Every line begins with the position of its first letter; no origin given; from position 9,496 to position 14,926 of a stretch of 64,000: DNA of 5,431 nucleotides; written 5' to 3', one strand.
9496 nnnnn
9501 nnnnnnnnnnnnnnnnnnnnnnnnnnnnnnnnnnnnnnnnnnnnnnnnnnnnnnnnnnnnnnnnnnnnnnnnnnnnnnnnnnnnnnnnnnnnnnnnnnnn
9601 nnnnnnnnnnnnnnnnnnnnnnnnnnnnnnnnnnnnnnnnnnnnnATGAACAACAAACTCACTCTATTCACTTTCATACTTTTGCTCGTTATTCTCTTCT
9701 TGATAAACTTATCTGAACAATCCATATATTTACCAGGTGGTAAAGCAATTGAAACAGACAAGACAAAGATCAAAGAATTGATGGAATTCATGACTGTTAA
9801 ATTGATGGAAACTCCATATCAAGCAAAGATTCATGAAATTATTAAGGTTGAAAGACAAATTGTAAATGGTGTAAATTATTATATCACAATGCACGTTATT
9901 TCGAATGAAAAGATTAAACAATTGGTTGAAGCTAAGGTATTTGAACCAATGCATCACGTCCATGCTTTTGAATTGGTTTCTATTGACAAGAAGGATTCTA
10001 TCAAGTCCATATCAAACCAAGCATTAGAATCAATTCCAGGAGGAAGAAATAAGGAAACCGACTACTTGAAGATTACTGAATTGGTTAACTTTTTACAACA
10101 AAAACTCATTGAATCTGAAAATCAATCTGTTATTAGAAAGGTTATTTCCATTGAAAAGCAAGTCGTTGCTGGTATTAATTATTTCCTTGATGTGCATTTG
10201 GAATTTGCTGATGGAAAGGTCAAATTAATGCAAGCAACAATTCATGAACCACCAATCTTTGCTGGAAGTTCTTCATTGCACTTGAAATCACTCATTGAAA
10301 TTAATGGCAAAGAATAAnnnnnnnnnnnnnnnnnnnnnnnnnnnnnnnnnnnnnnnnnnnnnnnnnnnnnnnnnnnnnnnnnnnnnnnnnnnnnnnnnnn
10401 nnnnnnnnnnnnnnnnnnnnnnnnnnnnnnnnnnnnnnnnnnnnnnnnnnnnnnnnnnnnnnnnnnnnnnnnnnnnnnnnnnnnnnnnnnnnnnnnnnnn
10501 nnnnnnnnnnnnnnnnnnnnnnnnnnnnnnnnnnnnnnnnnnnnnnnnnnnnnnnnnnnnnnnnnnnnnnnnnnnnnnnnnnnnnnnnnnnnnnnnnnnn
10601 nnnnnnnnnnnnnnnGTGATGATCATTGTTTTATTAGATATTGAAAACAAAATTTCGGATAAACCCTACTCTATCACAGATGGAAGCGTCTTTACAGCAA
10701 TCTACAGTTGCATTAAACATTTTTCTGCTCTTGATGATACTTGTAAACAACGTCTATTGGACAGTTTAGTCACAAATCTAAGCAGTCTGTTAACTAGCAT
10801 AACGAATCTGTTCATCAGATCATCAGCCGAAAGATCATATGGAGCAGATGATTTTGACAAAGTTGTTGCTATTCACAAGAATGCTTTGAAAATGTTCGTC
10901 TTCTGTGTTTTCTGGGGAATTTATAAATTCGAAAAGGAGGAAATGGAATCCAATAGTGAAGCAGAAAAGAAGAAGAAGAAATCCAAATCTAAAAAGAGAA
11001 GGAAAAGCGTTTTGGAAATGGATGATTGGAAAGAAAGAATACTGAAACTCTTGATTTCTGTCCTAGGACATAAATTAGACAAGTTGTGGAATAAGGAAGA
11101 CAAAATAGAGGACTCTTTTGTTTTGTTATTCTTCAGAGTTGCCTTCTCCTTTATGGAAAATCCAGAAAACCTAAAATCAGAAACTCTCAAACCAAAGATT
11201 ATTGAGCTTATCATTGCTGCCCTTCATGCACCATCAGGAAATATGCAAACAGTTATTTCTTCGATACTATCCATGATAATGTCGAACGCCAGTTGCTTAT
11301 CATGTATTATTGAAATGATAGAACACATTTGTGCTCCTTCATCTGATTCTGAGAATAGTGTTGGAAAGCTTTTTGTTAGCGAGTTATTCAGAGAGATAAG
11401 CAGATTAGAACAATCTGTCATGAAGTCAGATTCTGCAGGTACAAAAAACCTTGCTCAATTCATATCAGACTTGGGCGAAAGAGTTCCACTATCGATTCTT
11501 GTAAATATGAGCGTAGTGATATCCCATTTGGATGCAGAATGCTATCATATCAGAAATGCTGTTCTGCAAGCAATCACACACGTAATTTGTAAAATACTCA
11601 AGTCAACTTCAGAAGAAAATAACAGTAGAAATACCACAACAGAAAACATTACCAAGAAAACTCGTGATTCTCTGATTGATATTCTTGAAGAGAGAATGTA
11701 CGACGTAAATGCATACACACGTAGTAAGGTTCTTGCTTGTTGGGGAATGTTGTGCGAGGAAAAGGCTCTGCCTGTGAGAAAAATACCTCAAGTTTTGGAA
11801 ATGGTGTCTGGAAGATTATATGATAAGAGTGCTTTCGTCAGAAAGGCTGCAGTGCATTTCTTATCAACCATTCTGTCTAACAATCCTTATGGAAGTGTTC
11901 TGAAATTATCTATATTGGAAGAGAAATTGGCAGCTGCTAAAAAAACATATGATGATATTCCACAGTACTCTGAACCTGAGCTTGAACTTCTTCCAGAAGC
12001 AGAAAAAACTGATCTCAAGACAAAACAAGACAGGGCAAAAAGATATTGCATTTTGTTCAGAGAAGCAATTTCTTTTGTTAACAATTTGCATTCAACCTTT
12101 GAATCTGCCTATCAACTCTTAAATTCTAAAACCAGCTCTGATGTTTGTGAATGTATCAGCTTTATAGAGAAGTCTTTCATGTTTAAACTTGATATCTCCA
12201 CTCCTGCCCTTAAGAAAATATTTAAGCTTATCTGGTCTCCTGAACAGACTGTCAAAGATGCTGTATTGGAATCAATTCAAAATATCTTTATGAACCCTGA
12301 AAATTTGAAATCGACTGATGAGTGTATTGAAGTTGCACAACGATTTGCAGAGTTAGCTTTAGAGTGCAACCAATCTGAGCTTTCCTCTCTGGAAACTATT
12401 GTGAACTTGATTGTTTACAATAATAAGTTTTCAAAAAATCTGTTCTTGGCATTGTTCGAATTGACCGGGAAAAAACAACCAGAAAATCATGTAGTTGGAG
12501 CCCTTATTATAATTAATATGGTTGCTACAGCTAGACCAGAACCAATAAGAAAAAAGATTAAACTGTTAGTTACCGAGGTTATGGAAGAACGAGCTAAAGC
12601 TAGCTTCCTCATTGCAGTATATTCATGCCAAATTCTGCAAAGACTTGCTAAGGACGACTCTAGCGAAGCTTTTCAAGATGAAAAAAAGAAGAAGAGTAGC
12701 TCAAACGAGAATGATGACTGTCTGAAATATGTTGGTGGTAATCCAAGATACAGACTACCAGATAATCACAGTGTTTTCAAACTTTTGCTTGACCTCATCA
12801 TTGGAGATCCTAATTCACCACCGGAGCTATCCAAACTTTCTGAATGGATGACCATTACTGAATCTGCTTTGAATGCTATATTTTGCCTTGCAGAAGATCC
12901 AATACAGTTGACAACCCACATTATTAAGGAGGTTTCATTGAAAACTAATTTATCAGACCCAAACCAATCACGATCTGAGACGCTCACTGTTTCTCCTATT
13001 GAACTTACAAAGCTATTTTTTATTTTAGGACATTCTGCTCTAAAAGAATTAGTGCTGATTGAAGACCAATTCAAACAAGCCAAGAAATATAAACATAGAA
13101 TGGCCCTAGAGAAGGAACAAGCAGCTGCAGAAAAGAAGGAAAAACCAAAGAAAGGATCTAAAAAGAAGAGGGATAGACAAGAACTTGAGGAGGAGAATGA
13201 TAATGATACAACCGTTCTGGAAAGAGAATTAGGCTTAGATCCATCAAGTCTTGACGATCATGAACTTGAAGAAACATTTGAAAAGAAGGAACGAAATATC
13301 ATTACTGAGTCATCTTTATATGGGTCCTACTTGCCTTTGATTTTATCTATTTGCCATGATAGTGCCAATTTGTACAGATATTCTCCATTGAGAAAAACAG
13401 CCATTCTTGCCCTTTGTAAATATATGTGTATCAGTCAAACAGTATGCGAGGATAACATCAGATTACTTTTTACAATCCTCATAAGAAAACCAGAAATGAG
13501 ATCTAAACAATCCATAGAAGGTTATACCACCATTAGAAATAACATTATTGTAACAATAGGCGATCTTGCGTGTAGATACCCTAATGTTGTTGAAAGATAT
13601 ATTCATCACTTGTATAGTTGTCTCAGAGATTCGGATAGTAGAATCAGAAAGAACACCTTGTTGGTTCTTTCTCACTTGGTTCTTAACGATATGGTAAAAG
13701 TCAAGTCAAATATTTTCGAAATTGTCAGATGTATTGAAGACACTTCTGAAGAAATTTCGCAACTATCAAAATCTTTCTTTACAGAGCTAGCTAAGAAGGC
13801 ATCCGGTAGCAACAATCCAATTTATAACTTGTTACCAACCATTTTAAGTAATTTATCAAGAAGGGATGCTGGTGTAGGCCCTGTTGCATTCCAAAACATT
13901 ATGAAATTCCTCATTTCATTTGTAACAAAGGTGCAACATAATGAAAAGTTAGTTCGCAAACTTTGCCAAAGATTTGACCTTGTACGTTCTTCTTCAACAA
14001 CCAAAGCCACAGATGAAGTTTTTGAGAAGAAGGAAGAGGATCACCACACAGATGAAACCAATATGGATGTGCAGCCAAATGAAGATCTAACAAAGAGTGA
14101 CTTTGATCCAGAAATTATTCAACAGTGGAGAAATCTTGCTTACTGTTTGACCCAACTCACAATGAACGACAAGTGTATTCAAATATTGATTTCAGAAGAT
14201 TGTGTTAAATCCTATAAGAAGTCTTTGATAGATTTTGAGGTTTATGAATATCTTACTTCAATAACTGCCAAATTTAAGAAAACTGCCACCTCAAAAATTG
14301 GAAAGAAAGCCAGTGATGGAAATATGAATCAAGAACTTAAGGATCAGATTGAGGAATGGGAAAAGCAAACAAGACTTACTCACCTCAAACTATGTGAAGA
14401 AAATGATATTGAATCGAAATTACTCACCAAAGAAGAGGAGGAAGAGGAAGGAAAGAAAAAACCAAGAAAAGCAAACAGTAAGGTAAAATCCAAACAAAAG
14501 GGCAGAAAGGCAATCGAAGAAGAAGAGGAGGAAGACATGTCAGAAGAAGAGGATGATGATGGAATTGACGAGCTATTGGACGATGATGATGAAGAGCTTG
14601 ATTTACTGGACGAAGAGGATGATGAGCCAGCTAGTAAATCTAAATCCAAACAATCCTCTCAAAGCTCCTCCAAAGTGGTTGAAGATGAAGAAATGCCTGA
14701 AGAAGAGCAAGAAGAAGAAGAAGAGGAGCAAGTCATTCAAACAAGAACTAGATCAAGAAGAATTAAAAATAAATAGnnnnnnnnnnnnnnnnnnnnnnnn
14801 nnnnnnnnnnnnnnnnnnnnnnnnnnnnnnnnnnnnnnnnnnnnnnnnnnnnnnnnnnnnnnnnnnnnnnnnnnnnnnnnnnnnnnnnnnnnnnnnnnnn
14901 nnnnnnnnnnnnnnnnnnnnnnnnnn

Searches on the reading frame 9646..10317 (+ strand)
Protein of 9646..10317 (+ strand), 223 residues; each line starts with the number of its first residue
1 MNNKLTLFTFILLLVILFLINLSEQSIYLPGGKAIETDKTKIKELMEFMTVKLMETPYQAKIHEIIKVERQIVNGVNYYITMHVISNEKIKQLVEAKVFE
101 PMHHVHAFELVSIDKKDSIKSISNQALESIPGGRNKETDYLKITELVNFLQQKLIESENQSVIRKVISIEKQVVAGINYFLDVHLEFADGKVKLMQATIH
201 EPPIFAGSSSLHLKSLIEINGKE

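Call 3: search_protein_families(library=pfam, proteins=[window:9646-10317:+], max_evalue=1)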
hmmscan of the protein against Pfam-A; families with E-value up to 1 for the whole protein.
window:9646-10317:+ (223 aa): 7 families
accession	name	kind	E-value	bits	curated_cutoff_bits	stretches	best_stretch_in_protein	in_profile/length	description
PF00031.27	Cystatin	-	8.3e-13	48.9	22.2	2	34-100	5-70/92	Cystatin domain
PF16845.11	SQAPI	-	3.5e-08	34.2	31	2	156-203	23-70/83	Aspartic acid proteinase inhibitor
PF00871.23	Acetate_kinase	-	0.00042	19.5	22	1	31-109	47-127/392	Acetokinase family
PF01789.22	PsbP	-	0.016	15.7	23.5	0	44-89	65-110/155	PsbP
PF00938.23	Lipoprotein_3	-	0.23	11.4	22.7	0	155-188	87-120/236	Lipoprotein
PF03477.21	ATP-cone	-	0.24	12.4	25.8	1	115-168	31-81/88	ATP cone domain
PF09216.15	Pfg27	-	0.26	11.5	25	1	44-122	86-168/176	Pfg27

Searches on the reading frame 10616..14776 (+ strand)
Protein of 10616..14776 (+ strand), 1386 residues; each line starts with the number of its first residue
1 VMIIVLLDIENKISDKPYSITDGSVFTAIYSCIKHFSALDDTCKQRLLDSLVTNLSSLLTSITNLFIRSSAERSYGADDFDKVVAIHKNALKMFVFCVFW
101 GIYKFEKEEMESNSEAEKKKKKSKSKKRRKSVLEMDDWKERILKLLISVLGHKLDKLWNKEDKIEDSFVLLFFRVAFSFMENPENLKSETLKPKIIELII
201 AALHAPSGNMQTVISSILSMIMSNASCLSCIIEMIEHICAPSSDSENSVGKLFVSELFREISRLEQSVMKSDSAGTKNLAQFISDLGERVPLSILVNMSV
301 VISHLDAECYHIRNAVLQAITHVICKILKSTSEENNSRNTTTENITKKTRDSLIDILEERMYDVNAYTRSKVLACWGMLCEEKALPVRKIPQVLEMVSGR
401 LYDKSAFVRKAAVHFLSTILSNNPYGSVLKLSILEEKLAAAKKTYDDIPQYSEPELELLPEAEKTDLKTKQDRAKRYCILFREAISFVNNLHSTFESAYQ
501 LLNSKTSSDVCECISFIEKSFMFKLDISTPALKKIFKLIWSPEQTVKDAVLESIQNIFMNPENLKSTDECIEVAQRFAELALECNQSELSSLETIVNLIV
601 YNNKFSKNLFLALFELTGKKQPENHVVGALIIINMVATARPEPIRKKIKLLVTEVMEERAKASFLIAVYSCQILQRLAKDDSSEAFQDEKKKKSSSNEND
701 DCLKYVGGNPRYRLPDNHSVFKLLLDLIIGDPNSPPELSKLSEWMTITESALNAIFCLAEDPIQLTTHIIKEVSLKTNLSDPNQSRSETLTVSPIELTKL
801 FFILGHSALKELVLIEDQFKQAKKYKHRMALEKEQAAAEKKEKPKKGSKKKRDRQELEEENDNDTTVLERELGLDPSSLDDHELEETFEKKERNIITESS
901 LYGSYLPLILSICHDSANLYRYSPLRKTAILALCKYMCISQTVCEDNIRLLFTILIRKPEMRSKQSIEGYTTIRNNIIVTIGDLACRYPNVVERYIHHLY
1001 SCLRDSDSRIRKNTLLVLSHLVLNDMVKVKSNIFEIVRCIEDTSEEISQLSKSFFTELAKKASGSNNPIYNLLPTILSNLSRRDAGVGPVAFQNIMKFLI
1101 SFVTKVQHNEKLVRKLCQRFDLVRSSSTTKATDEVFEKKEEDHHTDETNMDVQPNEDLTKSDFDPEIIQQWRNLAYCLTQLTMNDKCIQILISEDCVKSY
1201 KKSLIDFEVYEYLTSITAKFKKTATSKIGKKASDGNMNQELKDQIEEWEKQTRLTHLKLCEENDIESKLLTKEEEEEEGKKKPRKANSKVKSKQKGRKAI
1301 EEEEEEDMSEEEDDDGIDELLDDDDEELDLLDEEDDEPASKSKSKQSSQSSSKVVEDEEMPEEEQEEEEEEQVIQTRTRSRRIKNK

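Call 3: search_protein_families(library=pfam, proteins=[window:10616-14776:+], max_evalue=1)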
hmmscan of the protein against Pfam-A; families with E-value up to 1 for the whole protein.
window:10616-14776:+ (1386 aa): 9 families
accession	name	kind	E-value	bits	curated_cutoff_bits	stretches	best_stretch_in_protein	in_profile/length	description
PF12717.13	Cnd1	-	2.6e-41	141.8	26.4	2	972-1131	1-156/162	non-SMC mitotic condensation complex subunit 1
PF12922.13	Cnd1_N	-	9.7e-25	87.7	27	1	43-202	3-154/164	non-SMC mitotic condensation complex subunit 1, N-term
PF02985.28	HEAT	-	9.7e-09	35.1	23.5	0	997-1022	3-28/31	HEAT repeat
PF21581.3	SCD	-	0.00026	21.7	27.5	0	972-1027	6-63/75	Stromalin conservative domain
PF12830.13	Nipped-B_C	-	0.00032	21.2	26.4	1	991-1128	4-145/186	Sister chromatid cohesion C-terminus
PF12765.13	Cohesin_HEAT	-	0.0033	18.2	21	1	391-414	17-40/42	HEAT repeat associated with sister chromatid cohesion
PF13513.12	HEAT_EZ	-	0.0036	18.2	27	0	989-1021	23-55/55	HEAT-like repeat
PF13646.12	HEAT_2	-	0.012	16.3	27.7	0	363-436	11-69/88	HEAT repeats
PF25786.1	HEAT_GCN1_C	-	0.086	13.3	27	0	343-439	18-114/151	GCN1-like, C-terminal HEAT repeats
